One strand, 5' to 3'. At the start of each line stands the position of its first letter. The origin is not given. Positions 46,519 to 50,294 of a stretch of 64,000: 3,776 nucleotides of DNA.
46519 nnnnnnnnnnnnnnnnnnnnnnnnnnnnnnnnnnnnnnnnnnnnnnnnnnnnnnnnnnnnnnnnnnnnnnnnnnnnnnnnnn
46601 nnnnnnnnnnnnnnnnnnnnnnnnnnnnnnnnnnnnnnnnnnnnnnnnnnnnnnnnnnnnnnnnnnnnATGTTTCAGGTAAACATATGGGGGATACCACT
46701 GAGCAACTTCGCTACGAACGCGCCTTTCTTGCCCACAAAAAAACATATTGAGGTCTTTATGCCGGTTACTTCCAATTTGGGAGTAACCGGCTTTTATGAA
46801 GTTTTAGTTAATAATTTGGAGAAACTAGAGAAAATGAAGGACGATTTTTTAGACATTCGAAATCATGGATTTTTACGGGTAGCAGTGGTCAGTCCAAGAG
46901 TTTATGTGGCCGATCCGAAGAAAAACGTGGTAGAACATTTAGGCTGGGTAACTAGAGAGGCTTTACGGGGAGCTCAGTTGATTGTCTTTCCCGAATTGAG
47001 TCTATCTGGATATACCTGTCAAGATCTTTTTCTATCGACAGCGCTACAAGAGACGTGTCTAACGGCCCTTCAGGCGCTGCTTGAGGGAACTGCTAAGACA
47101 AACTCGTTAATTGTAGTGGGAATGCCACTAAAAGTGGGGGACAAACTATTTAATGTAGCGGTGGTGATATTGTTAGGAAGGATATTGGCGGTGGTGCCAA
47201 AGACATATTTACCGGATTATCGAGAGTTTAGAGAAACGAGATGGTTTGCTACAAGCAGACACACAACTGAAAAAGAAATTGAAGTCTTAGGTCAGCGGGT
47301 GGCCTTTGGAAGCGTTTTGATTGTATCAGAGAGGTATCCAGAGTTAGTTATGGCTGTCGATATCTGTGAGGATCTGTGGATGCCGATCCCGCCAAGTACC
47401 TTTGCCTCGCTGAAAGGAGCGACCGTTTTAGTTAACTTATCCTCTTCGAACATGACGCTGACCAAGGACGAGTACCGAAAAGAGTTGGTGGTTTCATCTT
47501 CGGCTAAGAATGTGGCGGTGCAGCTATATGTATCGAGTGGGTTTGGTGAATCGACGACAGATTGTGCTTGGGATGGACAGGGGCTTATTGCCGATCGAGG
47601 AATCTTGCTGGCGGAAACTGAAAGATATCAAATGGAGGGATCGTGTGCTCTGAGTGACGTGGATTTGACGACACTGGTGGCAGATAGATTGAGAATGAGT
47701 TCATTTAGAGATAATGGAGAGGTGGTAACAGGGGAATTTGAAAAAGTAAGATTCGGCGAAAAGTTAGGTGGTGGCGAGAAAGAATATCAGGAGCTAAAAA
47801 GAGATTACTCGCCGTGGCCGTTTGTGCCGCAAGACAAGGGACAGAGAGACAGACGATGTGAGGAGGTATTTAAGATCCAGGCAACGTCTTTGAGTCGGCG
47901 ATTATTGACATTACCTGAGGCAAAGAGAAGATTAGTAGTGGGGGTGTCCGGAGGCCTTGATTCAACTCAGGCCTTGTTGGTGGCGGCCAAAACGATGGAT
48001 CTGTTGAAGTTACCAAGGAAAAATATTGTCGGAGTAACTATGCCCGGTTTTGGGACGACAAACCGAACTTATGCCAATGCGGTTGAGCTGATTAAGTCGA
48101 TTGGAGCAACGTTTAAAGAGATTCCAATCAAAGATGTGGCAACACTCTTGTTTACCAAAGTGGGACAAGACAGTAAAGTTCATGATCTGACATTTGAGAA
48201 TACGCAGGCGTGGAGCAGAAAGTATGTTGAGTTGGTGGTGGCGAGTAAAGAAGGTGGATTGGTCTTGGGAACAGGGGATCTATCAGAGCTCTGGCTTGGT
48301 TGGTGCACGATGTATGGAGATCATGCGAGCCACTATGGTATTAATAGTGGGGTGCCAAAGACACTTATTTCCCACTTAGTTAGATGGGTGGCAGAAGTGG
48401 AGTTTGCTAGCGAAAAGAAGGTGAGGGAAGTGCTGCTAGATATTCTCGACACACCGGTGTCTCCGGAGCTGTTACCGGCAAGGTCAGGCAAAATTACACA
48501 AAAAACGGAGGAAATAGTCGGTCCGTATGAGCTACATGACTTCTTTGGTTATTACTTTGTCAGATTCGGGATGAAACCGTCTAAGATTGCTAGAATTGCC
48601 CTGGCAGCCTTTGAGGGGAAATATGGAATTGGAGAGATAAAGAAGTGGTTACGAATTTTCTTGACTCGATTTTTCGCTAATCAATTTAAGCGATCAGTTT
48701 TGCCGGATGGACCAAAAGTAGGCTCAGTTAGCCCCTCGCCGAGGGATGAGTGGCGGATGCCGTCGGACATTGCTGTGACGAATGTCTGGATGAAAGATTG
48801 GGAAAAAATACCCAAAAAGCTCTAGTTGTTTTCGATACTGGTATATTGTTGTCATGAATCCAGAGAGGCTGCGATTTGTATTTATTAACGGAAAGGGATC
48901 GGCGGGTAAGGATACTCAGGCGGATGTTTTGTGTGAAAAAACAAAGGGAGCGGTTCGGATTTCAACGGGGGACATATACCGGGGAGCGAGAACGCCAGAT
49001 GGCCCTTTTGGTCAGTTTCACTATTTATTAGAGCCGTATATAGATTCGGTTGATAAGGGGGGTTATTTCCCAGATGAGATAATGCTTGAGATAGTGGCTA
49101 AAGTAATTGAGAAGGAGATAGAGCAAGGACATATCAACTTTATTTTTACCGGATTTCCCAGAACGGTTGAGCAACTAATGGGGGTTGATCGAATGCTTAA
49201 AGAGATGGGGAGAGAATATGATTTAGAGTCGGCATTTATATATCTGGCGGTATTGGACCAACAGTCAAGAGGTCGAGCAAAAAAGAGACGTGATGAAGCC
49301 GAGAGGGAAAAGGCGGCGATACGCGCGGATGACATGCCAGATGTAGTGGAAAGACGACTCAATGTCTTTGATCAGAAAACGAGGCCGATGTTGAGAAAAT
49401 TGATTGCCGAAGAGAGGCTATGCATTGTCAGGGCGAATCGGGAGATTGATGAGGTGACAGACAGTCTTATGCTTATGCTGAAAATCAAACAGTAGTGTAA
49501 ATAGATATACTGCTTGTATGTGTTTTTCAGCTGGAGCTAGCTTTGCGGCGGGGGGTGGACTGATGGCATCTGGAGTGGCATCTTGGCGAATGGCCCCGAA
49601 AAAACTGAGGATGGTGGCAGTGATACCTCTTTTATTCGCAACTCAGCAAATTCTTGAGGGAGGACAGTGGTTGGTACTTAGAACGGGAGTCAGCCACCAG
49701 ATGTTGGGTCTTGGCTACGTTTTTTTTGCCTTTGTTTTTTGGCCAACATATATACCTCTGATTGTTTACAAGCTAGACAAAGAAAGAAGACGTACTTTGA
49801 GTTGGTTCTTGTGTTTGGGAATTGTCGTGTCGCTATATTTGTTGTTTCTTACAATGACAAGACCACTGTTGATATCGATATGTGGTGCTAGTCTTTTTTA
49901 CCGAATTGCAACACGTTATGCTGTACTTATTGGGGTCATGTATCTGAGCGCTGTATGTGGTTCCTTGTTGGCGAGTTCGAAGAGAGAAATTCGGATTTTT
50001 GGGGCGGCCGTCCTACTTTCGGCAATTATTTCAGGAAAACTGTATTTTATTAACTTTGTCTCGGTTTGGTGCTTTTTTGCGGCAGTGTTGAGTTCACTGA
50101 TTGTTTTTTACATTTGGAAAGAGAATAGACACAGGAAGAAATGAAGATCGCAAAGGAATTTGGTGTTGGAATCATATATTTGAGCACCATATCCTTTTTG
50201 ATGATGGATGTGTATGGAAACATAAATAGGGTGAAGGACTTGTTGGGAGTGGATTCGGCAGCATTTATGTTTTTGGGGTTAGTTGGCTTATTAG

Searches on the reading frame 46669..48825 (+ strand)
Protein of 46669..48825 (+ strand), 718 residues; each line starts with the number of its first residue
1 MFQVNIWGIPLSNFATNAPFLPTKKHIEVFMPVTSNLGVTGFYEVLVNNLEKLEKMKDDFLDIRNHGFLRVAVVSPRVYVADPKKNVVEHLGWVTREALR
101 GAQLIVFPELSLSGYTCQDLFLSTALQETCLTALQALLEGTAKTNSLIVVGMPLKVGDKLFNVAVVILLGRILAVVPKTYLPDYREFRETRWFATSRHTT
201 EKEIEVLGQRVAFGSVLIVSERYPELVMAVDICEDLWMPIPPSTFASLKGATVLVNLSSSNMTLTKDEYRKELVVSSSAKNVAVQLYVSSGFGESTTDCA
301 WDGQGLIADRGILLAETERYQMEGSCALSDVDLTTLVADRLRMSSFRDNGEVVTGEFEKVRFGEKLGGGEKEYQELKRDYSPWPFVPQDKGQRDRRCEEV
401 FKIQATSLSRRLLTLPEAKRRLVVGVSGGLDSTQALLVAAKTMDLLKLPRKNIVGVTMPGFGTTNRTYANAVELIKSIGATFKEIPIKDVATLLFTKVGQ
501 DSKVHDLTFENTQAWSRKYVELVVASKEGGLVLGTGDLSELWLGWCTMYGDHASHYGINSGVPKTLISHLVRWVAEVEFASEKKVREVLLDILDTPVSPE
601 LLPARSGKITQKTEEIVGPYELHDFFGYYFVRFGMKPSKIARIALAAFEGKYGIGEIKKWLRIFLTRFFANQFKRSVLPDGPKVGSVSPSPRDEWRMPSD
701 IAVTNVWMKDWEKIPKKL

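Call 104: search_protein_families(library=pfam, proteins=[window:46669-48825:+], max_evalue=0.001)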
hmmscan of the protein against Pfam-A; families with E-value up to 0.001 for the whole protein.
window:46669-48825:+ (718 aa): 2 families
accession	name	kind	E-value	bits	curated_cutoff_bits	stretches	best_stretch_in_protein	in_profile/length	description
PF02540.23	NAD_synthase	-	6.9e-25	88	21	1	420-575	19-167/242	NAD synthase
PF00795.27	CN_hydrolase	-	1.6e-17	64.1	23.2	1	70-294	1-210/256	Carbon-nitrogen hydrolase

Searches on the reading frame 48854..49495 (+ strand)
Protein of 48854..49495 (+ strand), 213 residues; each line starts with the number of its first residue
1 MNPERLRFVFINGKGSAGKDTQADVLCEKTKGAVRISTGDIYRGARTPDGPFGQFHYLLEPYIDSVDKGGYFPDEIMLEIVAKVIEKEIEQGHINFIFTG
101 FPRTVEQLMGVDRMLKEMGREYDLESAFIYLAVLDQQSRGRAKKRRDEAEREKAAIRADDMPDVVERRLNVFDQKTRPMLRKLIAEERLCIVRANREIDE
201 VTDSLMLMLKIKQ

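Call 104: search_protein_families(library=pfam, proteins=[window:48854-49495:+], max_evalue=0.001)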
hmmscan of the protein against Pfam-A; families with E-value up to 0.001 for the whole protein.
window:48854-49495:+ (213 aa): 2 families
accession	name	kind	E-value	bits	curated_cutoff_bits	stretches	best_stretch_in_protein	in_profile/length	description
PF00406.28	ADK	-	5.4e-20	72.5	26.8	1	13-180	3-143/151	Adenylate kinase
PF13207.12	AAA_17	-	1.4e-12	48.5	27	1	17-152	6-128/136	AAA domain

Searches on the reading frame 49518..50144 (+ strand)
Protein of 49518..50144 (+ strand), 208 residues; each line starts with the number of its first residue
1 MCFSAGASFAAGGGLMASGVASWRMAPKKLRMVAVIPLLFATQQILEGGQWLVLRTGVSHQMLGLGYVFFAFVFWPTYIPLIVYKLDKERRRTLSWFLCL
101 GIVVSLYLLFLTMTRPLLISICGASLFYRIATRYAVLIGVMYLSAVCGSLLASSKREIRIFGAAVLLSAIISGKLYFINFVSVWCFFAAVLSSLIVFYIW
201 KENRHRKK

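Call 104: search_protein_families(library=pfam, proteins=[window:49518-50144:+], max_evalue=0.001)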
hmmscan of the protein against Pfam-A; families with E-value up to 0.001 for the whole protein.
window:49518-50144:+ (208 aa): 1 family
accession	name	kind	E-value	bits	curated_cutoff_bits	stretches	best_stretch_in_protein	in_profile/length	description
PF20334.3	DUF6629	-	1.2e-24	87.6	27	1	1-205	1-202/209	Family of unknown function (DUF6629)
